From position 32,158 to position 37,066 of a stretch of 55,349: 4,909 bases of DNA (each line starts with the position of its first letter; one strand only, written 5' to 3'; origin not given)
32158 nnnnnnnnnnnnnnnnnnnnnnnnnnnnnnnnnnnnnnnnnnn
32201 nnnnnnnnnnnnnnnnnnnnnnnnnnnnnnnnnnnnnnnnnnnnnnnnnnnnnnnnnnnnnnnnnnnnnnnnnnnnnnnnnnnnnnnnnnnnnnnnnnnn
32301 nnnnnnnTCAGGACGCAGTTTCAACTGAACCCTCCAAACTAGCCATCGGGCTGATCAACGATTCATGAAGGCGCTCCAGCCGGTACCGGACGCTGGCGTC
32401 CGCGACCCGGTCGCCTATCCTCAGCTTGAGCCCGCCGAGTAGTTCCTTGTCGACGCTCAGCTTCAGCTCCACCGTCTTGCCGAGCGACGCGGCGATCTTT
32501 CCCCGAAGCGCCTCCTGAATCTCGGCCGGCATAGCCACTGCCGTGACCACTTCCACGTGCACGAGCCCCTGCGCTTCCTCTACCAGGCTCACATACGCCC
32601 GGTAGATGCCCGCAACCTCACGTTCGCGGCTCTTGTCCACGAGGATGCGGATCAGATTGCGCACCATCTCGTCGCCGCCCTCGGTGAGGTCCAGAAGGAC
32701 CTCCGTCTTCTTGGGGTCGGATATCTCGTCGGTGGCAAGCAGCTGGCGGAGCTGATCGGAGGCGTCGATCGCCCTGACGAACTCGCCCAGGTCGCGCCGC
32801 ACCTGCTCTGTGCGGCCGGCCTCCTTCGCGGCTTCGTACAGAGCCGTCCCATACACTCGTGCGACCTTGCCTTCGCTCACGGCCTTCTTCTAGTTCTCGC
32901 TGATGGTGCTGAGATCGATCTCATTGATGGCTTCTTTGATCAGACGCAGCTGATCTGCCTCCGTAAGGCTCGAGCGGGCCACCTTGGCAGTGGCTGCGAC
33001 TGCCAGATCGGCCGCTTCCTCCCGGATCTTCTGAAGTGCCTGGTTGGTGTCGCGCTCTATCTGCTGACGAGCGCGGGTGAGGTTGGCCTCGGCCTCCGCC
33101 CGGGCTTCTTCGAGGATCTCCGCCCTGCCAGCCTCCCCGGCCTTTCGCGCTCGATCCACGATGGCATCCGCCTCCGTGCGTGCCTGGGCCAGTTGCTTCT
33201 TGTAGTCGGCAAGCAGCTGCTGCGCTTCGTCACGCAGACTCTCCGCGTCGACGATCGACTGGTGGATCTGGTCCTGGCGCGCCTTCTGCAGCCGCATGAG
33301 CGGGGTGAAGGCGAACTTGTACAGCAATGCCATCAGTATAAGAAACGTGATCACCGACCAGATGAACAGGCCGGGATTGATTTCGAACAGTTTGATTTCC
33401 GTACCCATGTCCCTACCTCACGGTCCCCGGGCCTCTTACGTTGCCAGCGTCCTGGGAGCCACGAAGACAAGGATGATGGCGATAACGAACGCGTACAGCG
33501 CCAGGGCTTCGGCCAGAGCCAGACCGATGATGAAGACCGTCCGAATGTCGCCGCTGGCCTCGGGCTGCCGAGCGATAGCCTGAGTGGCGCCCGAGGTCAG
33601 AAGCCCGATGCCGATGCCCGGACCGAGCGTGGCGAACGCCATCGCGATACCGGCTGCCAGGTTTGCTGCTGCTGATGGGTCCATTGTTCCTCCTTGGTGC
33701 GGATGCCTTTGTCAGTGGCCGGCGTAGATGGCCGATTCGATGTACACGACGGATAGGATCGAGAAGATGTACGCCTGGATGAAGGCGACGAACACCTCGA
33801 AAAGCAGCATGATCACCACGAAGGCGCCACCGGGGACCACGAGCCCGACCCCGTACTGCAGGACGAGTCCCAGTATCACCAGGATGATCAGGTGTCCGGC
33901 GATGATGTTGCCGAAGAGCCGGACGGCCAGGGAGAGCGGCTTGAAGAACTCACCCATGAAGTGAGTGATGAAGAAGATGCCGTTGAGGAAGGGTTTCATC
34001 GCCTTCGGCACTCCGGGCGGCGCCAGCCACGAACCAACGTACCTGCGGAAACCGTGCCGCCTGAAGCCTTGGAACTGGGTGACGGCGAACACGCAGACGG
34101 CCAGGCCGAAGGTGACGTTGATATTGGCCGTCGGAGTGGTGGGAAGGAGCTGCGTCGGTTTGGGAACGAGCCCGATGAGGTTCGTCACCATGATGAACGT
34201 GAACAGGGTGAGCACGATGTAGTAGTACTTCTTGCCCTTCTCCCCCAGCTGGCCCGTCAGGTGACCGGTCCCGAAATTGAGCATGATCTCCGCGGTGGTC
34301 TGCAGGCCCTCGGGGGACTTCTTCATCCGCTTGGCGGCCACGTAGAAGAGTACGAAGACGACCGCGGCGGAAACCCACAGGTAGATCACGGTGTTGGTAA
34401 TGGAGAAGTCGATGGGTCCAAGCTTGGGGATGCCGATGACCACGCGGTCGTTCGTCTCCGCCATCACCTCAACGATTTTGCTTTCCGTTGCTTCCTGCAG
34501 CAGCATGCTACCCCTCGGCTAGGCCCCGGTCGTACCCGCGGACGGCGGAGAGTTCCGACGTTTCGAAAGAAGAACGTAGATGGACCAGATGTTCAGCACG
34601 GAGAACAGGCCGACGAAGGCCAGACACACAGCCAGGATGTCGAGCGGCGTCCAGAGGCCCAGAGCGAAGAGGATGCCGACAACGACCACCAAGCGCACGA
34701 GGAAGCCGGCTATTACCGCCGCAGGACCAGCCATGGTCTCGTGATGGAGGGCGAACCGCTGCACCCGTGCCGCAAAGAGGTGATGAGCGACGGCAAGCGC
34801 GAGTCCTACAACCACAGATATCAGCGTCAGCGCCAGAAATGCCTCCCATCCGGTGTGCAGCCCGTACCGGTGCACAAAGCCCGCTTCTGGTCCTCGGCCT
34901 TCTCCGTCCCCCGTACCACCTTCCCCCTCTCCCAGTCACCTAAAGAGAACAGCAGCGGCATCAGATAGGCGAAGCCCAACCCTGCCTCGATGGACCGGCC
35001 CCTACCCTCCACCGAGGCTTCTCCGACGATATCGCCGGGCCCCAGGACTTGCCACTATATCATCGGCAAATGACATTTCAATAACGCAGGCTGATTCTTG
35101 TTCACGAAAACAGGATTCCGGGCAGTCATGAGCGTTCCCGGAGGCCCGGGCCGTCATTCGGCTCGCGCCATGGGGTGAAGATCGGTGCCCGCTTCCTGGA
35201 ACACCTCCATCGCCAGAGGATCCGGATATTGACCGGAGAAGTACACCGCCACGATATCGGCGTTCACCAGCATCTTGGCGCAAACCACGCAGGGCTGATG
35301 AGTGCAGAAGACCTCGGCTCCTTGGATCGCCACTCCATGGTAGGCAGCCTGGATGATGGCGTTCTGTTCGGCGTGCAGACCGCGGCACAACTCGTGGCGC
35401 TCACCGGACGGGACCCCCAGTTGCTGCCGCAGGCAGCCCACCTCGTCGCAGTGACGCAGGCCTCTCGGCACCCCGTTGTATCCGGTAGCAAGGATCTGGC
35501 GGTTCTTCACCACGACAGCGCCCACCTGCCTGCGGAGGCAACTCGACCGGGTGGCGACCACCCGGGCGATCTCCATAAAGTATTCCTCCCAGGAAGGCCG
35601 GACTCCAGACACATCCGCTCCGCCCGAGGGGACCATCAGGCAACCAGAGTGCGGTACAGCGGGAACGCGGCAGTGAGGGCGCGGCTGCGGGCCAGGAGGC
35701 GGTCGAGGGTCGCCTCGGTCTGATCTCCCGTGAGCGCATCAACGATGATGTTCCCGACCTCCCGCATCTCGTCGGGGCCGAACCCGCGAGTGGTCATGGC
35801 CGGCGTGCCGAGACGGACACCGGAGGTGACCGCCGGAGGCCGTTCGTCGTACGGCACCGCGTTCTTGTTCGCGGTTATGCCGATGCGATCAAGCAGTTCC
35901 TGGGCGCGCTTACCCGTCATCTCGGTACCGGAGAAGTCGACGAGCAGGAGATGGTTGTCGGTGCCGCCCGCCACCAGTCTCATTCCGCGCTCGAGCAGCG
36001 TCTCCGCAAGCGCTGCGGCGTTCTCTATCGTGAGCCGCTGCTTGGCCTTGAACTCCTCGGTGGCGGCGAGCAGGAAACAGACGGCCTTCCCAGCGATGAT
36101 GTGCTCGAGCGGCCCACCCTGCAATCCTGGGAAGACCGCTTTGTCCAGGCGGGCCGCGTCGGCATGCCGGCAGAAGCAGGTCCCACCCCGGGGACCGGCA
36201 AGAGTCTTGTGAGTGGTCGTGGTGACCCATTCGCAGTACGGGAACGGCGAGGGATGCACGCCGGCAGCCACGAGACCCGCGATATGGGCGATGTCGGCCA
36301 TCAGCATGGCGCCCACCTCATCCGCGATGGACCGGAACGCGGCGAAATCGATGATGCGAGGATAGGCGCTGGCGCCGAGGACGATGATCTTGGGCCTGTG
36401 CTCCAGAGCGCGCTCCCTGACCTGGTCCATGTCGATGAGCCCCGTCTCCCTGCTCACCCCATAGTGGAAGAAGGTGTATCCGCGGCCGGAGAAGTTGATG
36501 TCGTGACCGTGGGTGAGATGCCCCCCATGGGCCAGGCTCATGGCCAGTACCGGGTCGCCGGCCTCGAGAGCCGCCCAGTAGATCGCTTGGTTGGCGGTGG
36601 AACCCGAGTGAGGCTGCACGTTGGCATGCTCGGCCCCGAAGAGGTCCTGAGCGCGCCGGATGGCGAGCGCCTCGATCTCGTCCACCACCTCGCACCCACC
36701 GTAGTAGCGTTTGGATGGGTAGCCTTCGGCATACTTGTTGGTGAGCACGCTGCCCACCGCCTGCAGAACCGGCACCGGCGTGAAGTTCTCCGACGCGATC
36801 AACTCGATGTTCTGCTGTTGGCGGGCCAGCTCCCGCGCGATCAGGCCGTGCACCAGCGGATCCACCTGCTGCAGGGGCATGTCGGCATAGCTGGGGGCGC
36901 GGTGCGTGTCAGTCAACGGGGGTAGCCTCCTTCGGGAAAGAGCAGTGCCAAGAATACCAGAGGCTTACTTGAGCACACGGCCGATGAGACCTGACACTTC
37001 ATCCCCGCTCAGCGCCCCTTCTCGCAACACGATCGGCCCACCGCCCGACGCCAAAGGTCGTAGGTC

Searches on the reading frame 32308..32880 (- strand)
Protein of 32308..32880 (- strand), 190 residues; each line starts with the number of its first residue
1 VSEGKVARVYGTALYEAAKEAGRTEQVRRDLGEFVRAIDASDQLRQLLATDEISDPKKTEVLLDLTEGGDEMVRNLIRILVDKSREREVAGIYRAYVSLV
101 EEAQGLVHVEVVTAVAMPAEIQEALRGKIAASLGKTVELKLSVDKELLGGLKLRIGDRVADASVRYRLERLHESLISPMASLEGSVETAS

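Call 24: search_protein_families(library=pfam, proteins=[window:32308-32880:-], max_evalue=0.00001)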
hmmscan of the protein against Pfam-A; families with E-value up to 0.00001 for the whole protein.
window:32308-32880:- (190 aa): 1 family
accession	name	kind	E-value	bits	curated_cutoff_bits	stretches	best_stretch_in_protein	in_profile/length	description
PF00213.23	OSCP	-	1.5e-44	152.5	22.3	1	6-175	1-172/172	ATP synthase delta (OSCP) subunit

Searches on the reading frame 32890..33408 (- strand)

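Call 24: search_protein_families(library=pfam, proteins=[window:32890-33408:-], max_evalue=0.00001)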
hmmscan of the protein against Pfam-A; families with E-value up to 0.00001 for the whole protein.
window:32890-33408:- (172 aa): 1 family
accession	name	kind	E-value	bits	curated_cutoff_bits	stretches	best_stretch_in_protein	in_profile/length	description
PF00430.23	ATP-synt_B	-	9.4e-29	100.6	28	1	15-143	2-130/132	ATP synthase B/B' CF(0)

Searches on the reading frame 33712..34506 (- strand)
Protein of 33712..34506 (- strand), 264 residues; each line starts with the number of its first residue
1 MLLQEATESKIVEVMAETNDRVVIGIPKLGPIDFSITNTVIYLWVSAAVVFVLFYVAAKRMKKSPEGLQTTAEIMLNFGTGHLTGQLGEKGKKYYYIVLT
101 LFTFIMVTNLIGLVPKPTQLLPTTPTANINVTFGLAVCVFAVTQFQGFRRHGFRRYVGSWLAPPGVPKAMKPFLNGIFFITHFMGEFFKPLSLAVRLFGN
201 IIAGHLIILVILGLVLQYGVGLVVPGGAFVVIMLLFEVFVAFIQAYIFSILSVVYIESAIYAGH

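Call 24: search_protein_families(library=pfam, proteins=[window:33712-34506:-], max_evalue=0.00001)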
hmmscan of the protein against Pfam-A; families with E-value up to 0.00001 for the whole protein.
window:33712-34506:- (264 aa): 1 family
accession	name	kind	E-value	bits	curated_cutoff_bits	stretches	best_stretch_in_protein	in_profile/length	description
PF00119.25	ATP-synt_A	-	6.5e-57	193.3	33.9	1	40-256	1-216/217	ATP synthase A chain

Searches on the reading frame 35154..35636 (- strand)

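Call 24: search_protein_families(library=pfam, proteins=[window:35154-35636:-], max_evalue=0.00001)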
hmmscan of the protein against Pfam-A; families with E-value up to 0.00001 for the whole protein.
window:35154-35636:- (160 aa): 2 families
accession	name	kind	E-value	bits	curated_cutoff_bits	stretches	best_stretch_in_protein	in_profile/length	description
PF00383.29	dCMP_cyt_deam_1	-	1.2e-23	83.4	25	1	15-133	2-100/102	Cytidine and deoxycytidylate deaminase zinc-binding region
PF14437.12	MafB19-deam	-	7e-17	62.1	27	1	15-139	2-105/142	MafB19-like deaminase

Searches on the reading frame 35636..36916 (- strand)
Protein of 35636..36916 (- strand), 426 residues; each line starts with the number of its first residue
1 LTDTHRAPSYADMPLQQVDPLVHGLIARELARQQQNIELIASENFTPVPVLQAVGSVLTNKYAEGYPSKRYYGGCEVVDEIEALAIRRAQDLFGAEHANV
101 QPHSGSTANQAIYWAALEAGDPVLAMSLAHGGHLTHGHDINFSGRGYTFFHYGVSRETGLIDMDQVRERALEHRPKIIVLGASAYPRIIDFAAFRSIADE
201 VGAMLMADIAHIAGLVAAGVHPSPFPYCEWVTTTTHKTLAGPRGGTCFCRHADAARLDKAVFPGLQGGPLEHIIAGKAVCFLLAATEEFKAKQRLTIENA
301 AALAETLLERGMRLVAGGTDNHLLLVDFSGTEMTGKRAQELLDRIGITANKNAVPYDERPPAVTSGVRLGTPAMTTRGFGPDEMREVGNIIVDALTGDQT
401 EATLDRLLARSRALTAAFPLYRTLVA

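Call 25: search_protein_families(library=pfam, proteins=[window:35636-36916:-], max_evalue=0.00001)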
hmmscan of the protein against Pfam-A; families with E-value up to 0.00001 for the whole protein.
window:35636-36916:- (426 aa): 1 family
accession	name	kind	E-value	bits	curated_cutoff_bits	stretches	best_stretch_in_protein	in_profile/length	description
PF00464.25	SHMT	-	1.8e-154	514.6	27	1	15-391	1-399/399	Serine hydroxymethyltransferase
